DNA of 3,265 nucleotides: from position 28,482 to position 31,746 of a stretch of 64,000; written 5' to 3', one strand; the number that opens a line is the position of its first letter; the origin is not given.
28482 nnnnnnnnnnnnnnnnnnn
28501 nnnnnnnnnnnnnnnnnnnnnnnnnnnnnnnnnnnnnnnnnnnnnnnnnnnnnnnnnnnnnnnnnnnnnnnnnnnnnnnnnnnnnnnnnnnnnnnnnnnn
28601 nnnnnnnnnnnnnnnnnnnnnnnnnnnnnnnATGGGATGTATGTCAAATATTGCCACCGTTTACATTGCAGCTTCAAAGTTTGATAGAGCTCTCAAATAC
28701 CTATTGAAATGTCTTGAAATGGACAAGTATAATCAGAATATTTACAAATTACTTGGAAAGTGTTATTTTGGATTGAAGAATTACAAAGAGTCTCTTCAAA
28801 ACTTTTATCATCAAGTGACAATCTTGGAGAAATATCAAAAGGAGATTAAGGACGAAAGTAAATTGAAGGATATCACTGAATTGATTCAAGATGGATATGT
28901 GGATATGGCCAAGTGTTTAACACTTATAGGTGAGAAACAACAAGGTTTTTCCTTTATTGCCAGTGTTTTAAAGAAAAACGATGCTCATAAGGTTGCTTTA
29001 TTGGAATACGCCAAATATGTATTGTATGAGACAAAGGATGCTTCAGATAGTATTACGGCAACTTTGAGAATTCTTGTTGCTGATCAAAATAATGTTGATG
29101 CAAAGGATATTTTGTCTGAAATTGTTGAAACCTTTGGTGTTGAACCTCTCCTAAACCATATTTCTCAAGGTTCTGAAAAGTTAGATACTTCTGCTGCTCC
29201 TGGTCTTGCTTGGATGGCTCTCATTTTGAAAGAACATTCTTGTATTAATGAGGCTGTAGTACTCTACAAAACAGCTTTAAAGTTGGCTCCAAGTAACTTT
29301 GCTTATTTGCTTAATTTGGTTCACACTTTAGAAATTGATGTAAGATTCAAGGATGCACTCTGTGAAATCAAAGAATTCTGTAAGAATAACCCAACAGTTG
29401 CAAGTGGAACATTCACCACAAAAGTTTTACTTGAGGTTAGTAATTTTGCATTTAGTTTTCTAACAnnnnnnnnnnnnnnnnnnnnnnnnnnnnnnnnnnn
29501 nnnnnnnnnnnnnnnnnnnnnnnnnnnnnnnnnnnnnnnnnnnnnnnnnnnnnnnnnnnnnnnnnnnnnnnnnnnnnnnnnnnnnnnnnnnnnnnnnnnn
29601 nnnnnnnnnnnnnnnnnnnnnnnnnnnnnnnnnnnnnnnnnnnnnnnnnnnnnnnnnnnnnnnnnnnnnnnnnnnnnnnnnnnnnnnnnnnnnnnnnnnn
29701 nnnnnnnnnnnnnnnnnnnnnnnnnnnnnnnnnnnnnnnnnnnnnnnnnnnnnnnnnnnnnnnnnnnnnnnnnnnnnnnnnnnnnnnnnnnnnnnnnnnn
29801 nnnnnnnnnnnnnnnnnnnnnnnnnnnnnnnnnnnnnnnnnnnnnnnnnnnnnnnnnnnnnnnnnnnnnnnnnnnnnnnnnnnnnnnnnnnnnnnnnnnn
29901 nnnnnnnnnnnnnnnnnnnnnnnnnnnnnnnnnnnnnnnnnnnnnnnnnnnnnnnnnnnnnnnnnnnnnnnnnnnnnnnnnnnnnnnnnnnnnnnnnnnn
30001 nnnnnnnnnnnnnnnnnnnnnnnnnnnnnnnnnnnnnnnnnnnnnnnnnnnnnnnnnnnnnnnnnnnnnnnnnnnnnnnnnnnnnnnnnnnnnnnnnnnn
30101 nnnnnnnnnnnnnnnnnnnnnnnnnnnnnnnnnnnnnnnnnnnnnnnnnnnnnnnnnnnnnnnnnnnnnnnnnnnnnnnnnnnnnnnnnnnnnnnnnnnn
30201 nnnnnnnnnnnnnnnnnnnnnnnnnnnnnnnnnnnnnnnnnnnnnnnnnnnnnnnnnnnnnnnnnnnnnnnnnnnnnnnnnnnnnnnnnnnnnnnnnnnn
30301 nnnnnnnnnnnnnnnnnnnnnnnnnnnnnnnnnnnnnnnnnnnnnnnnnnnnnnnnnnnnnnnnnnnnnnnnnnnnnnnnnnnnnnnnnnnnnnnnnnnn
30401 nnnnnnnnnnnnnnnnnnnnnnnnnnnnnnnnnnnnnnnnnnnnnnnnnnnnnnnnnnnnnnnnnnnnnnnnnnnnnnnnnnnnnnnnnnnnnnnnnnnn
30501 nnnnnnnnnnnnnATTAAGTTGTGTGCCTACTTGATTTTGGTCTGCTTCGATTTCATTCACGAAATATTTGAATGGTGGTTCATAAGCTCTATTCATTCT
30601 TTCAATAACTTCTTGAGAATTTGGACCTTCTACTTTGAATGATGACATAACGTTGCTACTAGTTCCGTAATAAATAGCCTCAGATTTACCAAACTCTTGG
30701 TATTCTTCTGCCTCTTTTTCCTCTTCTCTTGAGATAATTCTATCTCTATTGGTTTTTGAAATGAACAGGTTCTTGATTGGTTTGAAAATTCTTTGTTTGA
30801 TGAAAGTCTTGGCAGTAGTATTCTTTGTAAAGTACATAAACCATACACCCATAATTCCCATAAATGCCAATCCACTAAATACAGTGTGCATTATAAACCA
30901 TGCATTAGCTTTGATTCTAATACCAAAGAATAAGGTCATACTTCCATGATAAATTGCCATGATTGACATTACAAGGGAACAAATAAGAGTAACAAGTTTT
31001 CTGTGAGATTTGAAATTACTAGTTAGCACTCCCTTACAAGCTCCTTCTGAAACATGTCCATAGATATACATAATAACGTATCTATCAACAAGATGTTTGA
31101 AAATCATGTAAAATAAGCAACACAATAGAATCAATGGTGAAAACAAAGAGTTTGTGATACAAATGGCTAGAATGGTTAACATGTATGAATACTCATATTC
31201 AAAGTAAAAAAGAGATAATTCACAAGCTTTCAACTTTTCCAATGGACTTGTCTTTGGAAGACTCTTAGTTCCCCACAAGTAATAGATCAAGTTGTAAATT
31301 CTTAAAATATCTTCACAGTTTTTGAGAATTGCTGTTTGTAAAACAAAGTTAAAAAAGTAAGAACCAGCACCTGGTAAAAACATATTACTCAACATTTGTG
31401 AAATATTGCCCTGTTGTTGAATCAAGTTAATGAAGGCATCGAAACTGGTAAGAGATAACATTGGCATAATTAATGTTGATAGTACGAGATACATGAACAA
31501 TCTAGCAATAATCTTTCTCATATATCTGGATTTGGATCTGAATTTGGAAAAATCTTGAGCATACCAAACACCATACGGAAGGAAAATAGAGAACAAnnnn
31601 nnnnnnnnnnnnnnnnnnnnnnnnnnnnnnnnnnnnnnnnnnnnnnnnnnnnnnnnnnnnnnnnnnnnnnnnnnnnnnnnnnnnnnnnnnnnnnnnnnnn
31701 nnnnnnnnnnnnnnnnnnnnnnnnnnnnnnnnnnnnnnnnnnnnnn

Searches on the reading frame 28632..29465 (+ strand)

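Call 66: search_protein_families(library=pfam, proteins=[window:28632-29465:+], max_evalue=0.001)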
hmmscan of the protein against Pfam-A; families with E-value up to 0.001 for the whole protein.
window:28632-29465:+ (278 aa): 12 families
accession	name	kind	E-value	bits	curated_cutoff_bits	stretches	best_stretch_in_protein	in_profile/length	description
PF00515.34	TPR_1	-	5.7e-10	39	27.8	0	5-32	5-32/34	Tetratricopeptide repeat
PF07719.23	TPR_2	-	6.4e-10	38.8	27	0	5-32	5-32/34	Tetratricopeptide repeat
PF14559.12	TPR_19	-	3.2e-08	34.2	25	1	12-54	2-44/68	Tetratricopeptide repeat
PF13424.12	TPR_12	-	2.2e-06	28.2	30.1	0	3-31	47-75/77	Tetratricopeptide repeat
PF13181.12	TPR_8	-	4.3e-06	26.9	25.7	0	6-32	6-32/34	Tetratricopeptide repeat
PF13428.12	TPR_14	-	9.3e-06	26.3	23.5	0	8-43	8-43/44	Tetratricopeptide repeat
PF13431.12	TPR_17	-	4e-05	24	24.4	0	24-56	2-34/34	Tetratricopeptide repeat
PF13374.12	TPR_10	-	5.7e-05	23.4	27.5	0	2-30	3-31/42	Tetratricopeptide repeat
PF13432.12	TPR_16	-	0.00011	23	32.7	0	7-55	3-51/65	Tetratricopeptide repeat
PF13414.12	TPR_11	-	0.00013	22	26.8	0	205-229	10-34/42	TPR repeat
PF25063.1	ARM_TT21_C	-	0.00018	21.9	35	0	7-59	101-153/209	Tetratricopeptide repeat protein 21 C-terminal ARM domain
PF12895.13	ANAPC3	-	0.0005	20.7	27.2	1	8-57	30-78/82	Anaphase-promoting complex, cyclosome, subunit 3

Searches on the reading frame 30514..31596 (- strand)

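Call 66: search_protein_families(library=pfam, proteins=[window:30514-31596:-], max_evalue=0.001)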
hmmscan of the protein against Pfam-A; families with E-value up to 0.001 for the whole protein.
window:30514-31596:- (361 aa): 1 family
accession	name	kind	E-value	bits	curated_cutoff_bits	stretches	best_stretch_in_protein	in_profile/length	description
PF02714.20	RSN1_7TM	-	4.5e-26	92.3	28.7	1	1-183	64-245/274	Calcium-dependent channel, 7TM region, putative phosphate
